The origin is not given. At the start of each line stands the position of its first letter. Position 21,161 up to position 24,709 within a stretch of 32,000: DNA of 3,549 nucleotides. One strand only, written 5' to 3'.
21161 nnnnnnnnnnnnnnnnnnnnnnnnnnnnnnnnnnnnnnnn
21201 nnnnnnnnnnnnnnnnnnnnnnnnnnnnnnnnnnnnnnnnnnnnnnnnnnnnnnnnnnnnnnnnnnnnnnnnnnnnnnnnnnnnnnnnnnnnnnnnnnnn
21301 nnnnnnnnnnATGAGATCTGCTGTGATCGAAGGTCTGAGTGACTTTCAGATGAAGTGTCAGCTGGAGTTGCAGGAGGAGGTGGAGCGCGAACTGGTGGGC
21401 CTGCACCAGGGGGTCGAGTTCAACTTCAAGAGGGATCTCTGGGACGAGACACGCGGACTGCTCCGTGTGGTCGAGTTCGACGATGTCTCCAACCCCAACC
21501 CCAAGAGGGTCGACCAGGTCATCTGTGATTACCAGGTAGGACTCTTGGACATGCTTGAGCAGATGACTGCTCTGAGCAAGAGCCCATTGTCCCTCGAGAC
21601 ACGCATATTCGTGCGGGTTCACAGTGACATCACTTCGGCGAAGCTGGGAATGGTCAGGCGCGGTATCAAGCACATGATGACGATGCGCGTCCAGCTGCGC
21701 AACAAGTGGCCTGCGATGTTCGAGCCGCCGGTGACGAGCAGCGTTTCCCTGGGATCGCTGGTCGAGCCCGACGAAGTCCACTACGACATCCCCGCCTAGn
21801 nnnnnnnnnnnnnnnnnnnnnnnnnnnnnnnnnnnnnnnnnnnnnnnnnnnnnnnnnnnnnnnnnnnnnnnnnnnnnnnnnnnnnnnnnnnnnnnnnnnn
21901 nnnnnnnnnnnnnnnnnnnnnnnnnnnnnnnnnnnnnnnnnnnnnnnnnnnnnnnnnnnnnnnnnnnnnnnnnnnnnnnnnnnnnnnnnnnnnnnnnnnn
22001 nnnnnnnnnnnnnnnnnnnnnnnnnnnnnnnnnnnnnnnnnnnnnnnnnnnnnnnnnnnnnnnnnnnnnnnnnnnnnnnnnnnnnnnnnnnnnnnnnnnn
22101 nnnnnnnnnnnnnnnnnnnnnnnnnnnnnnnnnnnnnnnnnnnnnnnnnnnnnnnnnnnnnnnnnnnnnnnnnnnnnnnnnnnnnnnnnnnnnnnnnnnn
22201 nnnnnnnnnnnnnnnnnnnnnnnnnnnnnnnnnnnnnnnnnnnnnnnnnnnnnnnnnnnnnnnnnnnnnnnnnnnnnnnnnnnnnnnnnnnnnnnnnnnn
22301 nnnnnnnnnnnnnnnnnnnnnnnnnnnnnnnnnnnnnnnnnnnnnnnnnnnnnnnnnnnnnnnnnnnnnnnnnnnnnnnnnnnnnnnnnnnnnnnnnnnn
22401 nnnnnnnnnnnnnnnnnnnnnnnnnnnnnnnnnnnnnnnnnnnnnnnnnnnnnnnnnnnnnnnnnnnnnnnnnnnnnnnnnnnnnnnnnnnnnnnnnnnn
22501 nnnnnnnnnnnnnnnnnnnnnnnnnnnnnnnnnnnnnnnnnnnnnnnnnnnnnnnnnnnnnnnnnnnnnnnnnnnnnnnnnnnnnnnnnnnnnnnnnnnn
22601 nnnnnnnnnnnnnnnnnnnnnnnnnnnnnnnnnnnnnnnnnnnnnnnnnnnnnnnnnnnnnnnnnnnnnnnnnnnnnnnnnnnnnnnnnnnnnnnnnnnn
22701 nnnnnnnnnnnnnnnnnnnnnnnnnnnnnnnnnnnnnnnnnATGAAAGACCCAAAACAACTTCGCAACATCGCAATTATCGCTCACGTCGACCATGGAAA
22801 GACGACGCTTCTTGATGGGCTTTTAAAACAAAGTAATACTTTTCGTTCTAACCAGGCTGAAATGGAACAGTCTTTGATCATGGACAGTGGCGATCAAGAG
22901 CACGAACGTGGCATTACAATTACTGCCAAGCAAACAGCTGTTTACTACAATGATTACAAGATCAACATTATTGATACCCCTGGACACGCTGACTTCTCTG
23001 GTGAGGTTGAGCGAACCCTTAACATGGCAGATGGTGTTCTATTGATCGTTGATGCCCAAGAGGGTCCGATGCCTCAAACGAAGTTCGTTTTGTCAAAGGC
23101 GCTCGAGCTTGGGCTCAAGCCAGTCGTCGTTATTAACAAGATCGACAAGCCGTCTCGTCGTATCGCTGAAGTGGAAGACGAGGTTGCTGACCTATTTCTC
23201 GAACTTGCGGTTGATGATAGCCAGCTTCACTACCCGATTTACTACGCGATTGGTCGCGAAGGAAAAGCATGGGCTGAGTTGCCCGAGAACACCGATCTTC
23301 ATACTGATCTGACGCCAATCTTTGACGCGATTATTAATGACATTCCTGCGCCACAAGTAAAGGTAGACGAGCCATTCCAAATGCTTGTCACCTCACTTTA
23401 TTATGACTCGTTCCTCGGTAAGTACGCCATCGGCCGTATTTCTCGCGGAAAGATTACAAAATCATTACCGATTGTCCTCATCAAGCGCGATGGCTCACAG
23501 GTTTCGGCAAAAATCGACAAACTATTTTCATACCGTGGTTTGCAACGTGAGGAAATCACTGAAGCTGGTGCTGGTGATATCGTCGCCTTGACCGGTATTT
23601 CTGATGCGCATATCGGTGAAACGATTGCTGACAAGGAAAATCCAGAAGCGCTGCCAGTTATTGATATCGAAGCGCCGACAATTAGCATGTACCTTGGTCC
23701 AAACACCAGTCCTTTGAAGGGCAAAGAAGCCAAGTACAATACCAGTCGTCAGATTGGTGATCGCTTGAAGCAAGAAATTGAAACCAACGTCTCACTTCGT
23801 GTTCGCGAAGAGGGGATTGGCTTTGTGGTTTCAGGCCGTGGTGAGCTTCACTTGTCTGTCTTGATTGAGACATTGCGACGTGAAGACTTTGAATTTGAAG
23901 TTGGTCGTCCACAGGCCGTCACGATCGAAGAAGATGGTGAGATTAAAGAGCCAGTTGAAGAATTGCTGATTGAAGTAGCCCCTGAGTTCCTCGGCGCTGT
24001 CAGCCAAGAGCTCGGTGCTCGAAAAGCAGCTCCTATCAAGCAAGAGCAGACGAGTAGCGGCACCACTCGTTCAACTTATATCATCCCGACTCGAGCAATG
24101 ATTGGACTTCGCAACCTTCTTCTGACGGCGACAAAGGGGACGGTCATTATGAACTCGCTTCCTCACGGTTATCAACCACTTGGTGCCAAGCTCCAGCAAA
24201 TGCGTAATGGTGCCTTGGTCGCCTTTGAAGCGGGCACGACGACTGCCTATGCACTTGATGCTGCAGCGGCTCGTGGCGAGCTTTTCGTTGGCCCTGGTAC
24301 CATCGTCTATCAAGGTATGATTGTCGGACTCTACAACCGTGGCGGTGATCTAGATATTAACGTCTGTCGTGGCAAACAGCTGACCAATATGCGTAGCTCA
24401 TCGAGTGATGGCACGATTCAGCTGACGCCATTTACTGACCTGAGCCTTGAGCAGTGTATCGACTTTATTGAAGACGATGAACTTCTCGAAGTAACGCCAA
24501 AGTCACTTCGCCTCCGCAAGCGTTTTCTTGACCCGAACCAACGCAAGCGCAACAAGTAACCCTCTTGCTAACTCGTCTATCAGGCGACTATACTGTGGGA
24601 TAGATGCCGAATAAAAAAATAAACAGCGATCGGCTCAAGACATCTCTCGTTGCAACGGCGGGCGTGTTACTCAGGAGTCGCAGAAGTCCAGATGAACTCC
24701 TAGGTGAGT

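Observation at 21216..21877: GC-rich, GC3-biased foreign ORF inserted into the tRNA-Val terminator and bounded by 13-bp direct repeats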

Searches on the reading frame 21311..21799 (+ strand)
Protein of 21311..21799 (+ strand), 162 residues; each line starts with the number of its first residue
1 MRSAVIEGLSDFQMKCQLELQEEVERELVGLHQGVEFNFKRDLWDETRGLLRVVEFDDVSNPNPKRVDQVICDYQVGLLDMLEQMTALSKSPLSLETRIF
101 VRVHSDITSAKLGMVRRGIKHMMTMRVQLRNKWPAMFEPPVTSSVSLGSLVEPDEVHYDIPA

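Call 7: search_protein_families(library=pfam, proteins=[window:21311-21799:+], max_evalue=0.01)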
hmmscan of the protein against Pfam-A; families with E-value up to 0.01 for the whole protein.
window:21311-21799:+ (162 aa): 0 families

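Call 8: search_protein_families(library=phrogs, proteins=[window:21311-21799:+], max_evalue=0.1)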
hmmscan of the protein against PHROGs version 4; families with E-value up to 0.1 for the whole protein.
window:21311-21799:+ (162 aa): 0 families

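Call 9: find_homologous_proteins(query=window:21311-21799:+, max_evalue=0.001)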
Query window:21311-21799:+ (162 aa): 2 proteins with E <= 0.001 among 55 candidates.
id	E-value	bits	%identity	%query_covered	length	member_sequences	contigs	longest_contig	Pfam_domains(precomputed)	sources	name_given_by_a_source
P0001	4.0e-86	305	91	100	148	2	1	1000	-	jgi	jgi:hypothetical protein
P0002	1.4e-50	190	60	100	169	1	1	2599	-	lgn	-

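Call 11: find_encoding_contigs(protein=P0002, flank=10000)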
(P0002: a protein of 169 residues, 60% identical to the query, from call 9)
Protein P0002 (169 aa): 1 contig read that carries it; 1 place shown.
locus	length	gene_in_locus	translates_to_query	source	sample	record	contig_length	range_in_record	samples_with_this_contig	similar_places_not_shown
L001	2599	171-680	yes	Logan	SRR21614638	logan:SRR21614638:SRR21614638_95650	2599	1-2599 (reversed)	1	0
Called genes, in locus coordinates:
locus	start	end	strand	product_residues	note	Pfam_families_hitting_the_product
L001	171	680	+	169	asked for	-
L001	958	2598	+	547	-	?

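Call 12: find_encoding_contigs(protein=P0001, flank=10000)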
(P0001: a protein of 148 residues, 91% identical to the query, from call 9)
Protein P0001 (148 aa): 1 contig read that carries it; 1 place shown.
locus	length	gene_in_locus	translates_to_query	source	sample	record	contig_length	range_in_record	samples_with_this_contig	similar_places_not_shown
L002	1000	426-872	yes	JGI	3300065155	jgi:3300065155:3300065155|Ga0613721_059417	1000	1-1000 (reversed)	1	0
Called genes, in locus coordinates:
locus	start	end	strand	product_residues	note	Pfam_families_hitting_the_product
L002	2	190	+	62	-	?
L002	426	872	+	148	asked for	-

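Call 27: search_protein_representatives(alignment_id=A1)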
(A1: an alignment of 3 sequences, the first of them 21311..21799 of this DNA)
Query: 3 sequences, 162 profile positions. Proteins with E-value up to 0.001 (for the whole library): 2; up to 1e-10: 2; up to 1e-30: 1. The best 2 are listed.
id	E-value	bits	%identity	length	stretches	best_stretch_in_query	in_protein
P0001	1.6e-88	311.1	-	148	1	1-162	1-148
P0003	2.7e-14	69.8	-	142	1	28-137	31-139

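Call 29: predict_structure(alignment_id=A1)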
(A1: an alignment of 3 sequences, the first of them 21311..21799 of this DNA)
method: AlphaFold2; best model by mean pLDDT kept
length: 162 residues; sequences in the alignment: 3
mean_pLDDT: 46.1   pTM: 0.25
mean pLDDT of the five models: 46.1, 45.8, 43.6, 40.7, 40.7
residues with pLDDT >= 90: 0; 70-90: 0; 50-70: 50; < 50: 112
segments of 3 or more residues with pLDDT < 50: 1-9, 30-68, 118-130, 132-134, 136-162
pLDDT, mean of each block of 10 residues (from residue 1): 42 57 53 41 43 38 47 54 49 51 51 49 46 45 35 38 41
secondary structure, 60 per line:
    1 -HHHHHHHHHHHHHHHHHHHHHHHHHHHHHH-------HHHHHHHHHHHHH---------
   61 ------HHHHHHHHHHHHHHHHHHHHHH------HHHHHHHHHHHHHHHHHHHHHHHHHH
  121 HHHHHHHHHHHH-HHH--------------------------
elements in order: H2-31 H39-51 H67-88 H95-132

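Call 31: find_encoding_contigs(protein=P0003, flank=10000)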
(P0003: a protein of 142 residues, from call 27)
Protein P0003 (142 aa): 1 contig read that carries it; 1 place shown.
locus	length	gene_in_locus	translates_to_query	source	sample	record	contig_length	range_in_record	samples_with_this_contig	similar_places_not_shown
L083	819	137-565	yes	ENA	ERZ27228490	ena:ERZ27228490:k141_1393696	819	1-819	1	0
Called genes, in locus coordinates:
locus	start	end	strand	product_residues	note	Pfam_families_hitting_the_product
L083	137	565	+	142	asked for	-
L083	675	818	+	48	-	?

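Call 32: find_encoding_contigs(protein=window:21311-21799:+, flank=10000)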
Protein window:21311-21799:+ (162 aa): 7 contigs read that carry it; 5 places shown.
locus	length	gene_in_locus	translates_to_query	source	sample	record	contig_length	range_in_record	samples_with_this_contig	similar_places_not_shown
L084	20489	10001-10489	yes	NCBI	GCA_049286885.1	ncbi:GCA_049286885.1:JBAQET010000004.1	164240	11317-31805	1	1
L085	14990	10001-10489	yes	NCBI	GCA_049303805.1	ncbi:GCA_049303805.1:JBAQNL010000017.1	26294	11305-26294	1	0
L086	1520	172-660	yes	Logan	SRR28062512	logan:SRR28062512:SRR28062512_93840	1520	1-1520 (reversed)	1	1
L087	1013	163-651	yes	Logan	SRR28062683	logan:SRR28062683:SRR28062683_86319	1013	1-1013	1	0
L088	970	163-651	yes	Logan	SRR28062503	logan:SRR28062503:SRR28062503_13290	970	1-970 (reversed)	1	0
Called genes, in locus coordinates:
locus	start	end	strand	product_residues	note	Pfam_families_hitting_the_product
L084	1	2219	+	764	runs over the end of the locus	PF03176:MMPL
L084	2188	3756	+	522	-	PF01541:GIY-YIG (faint), PF08459:UvrC_RNaseH_dom, PF14520:HHH_5 (weak)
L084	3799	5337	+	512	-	PF07963:N_methyl (weak), PF00041:fn3 (weak)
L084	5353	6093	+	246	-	-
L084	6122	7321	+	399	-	PF05195:AMP_N, PF00557:Peptidase_M24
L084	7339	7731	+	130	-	PF04020:Phage_holin_4_2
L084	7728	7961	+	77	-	PF03840:SecG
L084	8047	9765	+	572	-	PF00496:SBP_bac_5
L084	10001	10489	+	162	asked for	-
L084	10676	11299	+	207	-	-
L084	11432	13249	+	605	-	PF00009:GTP_EFTU, PF01926:MMR_HSR1 (weak), PF03144:GTP_EFTU_D2, PF22042:EF-G_D2 (weak), PF00679:EFG_C, PF21018:BipA_C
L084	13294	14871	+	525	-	PF01204:Trehalase, PF22422:MGH1-like_GH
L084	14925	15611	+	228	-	-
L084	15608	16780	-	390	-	PF05496:RuvB_N, PF13191:AAA_16 (faint), PF13401:AAA_22 (faint), PF00004:AAA, PF01078:Mg_chelatase (faint), PF13173:AAA_14 (faint), PF16193:AAA_assoc_2, PF12002:MgsA_C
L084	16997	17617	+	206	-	PF01370:Epimerase, PF05368:NmrA, PF13460:NAD_binding_10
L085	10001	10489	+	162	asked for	-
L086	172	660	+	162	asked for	-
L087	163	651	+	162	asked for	-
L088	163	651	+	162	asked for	-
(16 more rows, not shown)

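Call 37: search_protein_families(library=ncbifam, proteins=[window:21311-21799:+, P0002, P0003], max_evalue=0.1)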
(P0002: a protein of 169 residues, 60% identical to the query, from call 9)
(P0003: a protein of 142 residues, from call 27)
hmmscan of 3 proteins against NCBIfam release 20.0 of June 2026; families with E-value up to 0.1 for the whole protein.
window:21311-21799:+ (162 aa): 0 families

P0002 (169 aa): 0 families

P0003 (142 aa): 0 families

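Call 38: search_protein_families(library=padloc, proteins=[window:21311-21799:+, P0002, P0003], max_evalue=0.1)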
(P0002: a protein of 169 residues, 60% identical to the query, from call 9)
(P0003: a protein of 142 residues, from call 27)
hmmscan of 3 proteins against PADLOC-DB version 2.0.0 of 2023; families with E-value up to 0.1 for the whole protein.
window:21311-21799:+ (162 aa): 0 families

P0002 (169 aa): 0 families

P0003 (142 aa): 0 families

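Call 53: search_dna_similar(query=window:21311-21799:+, collection=phages, mode=protein, max_evalue=1)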
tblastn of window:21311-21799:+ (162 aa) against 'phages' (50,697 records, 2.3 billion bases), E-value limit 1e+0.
No match.

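Call 54: search_dna_similar(query=window:21311-21799:+, collection=plasmids, mode=protein, max_evalue=1)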
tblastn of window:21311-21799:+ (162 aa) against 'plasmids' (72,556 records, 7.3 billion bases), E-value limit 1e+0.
Records with a match: 3; places in all: 3; records where one place covers at least 80% of the query: 0.
Best place of each record, by identity: <60% 3.
By first word of the organism name: Haloarcula 1; Rhizobium 1; Sinorhizobium 1.
By predicted mobility (MOB-suite, as given by PLSDB): non-mobilizable 3.
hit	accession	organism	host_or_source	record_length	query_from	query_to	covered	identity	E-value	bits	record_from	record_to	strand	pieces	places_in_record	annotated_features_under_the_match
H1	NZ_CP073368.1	Haloarcula sinaiiensis ATCC 33800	cell culture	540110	37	148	69%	31.3%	9e-1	37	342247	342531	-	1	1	aldehyde dehydrogenase family protein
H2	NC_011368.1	Rhizobium leguminosarum bv. trifolii WSM2304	-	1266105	43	139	60%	30.9%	7e-1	37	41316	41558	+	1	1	record has no annotation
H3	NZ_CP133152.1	Sinorhizobium chiapasense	Acaciella angustissima,cell culture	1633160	38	136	61%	30.1%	6e-2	40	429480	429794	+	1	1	none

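Call 65: search_solved_structures(query=A3, max_evalue=10)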
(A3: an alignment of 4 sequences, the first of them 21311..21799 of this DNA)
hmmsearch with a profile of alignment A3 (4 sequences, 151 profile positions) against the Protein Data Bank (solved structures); distinct sequences matched with E-value up to 10: 0.

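Call 69: find_related_loci(query=A3, collection=viral_contigs, flank=5000)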
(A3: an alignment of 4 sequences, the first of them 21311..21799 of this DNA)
Query A3 (162 aa) in viral_contigs; peptide patterns used: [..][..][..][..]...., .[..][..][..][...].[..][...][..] (x = any residue, [..] = any of these).
56 stretches matched a pattern, but none encodes a relative of the query by tblastn (E <= 1e-3).

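Call 71: predict_structure(alignment_id=A3)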
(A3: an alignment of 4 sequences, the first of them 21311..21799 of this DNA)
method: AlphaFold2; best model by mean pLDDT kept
length: 162 residues; sequences in the alignment: 4
mean_pLDDT: 71.1   pTM: 0.63
mean pLDDT of the five models: 71.1, 66.1, 58.7, 46.8, 42.7
residues with pLDDT >= 90: 12; 70-90: 83; 50-70: 34; < 50: 33
segments of 3 or more residues with pLDDT < 50: 1-7, 32-34, 142-157, 160-162
pLDDT, mean of each block of 10 residues (from residue 1): 48 87 79 55 56 55 78 87 89 90 87 86 83 75 42 46 45
secondary structure, 60 per line:
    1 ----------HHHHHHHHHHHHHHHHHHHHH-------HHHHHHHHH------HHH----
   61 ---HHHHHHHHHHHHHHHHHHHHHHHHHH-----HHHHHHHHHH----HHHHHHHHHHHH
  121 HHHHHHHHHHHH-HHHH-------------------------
elements in order: H11-31 H39-47 H64-89 H95-104 H109-132 H134-137

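Call 75: fold_search(model_id=the predicted structure, library=pdb)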
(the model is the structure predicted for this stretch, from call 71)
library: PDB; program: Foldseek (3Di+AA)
matches with E <= 10: 232; with E <= 0.001: 0
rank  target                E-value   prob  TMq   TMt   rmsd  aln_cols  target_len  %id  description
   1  5oql_H                6.6e-01  0.13  0.24  0.21  24.6       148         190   13  Cryo-EM structure of the 90S pre-ribosome from Chaetomium thermophilum (released 2017-10-11)
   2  9r64_I                9.2e-01  0.12  0.22  0.07  21.8       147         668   12  CPS secretion pathway Wza-Wzc_C1 (Conf 0) (released 2026-03-04)
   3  1r49_A                9.7e-01  0.15  0.25  0.10  19.5       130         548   12  Human topoisomerase I (Topo70) double mutant K532R/Y723F (released 2003-12-16)
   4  6y07_MODEL_1_A        1.3e+00  0.09  0.20  0.21  14.3       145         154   12  Designing a Granulopoietic Protein by Topological Rescaffolding 1: Sohair (released 2020-03-18)
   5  8uyt_B                1.3e+00  0.08  0.18  0.19  17.3       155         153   14  HBV T=4 capsid from HEK-293T cells (released 2024-11-20)
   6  9fwe_B                1.5e+00  0.10  0.22  0.24  12.9       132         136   15  N-VelcroVax HBcAg with SUMO-Affimer inserted at N-terminus (T=3 VLP) (released 2025-02-26)
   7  3syv_G                1.6e+00  0.11  0.26  0.19  28.8       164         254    9  Crystal structure of mPACSIN 3 F-BAR domain mutant (released 2012-05-16)
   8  9rad_A                1.8e+00  0.16  0.28  0.11  13.9       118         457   14  PhiC31 integrase-attL complex: B-bound subregion (released 2026-02-11)
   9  9p4j_E                1.8e+00  0.12  0.24  0.14  10.2       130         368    8  The structure of Retron Eco8 in Apo state (released 2025-11-12)
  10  8zak_B                1.9e+00  0.15  0.28  0.21  18.1       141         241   12  Crystal structure of the channel protein CorA from Campylobacter jejuni in complex with Ni2+ (released 2024-06-19)
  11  8zah_A                2.0e+00  0.14  0.28  0.20  13.8       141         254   11  Crystal structure of the channel protein CorA from Campylobacter jejuni (released 2024-06-19)
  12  7jmt_E                2.0e+00  0.05  0.19  0.19  13.5       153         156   11  Crystal structure of schistosome BCL-2 bound to ABT-737 (released 2021-02-17)
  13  9cfs_A                2.1e+00  0.23  0.26  0.41   4.8        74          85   18  Structure of a 150% lengthened variant of the E. coli ROP protein (released 2025-07-02)
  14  9lp9_A                2.4e+00  0.20  0.30  0.14  10.3       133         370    8  The cryo-EM structure of retron Eco8 in a standby state (released 2025-11-19)
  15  8zah_B                2.6e+00  0.13  0.29  0.21  12.3       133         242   11  Crystal structure of the channel protein CorA from Campylobacter jejuni (released 2024-06-19)
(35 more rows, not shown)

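Call 76: fold_search(model_id=the predicted structure, library=viral)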
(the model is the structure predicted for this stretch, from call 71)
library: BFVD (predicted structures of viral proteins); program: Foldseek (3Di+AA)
matches with E <= 10: 402; with E <= 0.001: 0
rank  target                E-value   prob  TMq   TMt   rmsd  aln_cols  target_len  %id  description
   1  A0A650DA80            3.2e-01  0.23  0.23  0.24  25.3       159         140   14  (no name in the UniProt tables at hand)
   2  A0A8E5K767            4.2e-01  0.33  0.27  0.34  10.7       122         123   14  (no name in the UniProt tables at hand)
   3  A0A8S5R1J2            4.9e-01  0.84  0.39  0.49   8.6       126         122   13  Uncharacterized protein [Myoviridae sp. ctxjh1]
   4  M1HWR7                4.9e-01  0.10  0.17  0.13  27.3       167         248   17  (no name in the UniProt tables at hand)
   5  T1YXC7                5.2e-01  0.11  0.19  0.14  22.2       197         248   16  p28 protein [Blueberry virus A]
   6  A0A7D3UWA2            6.1e-01  0.15  0.24  0.11  14.6       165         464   13  Uncharacterized protein [Parvoviridae sp.]
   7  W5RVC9                7.2e-01  0.60  0.34  0.43   7.7       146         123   15  Uncharacterized protein [Staphylococcus phage vB_SepS_SEP9]
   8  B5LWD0                9.0e-01  0.11  0.19  0.13  20.8       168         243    8  Uncharacterized protein [Feldmannia species virus]
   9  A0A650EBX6            1.0e+00  0.15  0.29  0.14  17.3       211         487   11  (no name in the UniProt tables at hand)
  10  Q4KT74                1.0e+00  0.12  0.25  0.12  14.8       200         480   12  ORF-6 peptide [Chrysodeixis chalcites nucleopolyhedrovirus]
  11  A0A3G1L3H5            1.1e+00  0.21  0.24  0.38   7.0        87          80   14  Uncharacterized protein [Synechococcus phage S-CBWM1]
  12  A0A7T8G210            1.1e+00  0.20  0.35  0.09  23.3       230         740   12  Uncharacterized protein [Soybean thrips sobemo-like virus 1]
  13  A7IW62                1.1e+00  0.16  0.25  0.27  13.0       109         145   10  Uncharacterized protein B187R [Paramecium bursaria Chlorella virus NY2A]
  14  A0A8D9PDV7            1.2e+00  0.63  0.37  0.53   9.4       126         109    9  NTP-PPase [Siphoviridae sp. ctoNj20]
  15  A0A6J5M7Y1            1.2e+00  0.08  0.19  0.11  23.6       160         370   17  Uncharacterized protein [uncultured Caudovirales phage]
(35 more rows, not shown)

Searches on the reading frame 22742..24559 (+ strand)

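Call 7: search_protein_families(library=pfam, proteins=[window:22742-24559:+], max_evalue=0.01)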
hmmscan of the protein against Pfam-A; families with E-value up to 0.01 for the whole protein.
window:22742-24559:+ (605 aa): 9 families
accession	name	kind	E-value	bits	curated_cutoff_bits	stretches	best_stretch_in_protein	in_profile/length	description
PF00009.33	GTP_EFTU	-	5.1e-56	189.7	26.5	1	5-183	1-181/188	Elongation factor Tu GTP binding domain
PF21018.2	BipA_C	-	3.5e-43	146.3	23.8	1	489-597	1-109/110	TypA/BipA C-terminal domain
PF00679.30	EFG_C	-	7.6e-15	55.2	27.9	1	401-486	2-87/89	Elongation factor G C-terminus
PF03144.31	GTP_EFTU_D2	-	1e-10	42.3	30.3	1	226-296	1-73/73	Elongation factor Tu domain 2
PF22042.2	EF-G_D2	-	8e-08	32.7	27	1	211-296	1-82/84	Elongation factor G domain 2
PF01926.29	MMR_HSR1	-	9.4e-07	29.4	21.9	1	11-133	3-113/113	50S ribosome-binding GTPase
PF02421.24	FeoB_N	-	5.1e-05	23.3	27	1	57-147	32-128/156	Ferrous iron transport protein B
PF14492.12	EFG_III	-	0.0011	19.5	27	1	335-387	18-73/75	Elongation Factor G, domain III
PF00735.24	Septin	-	0.0094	15.7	26.2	0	10-86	7-76/280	Septin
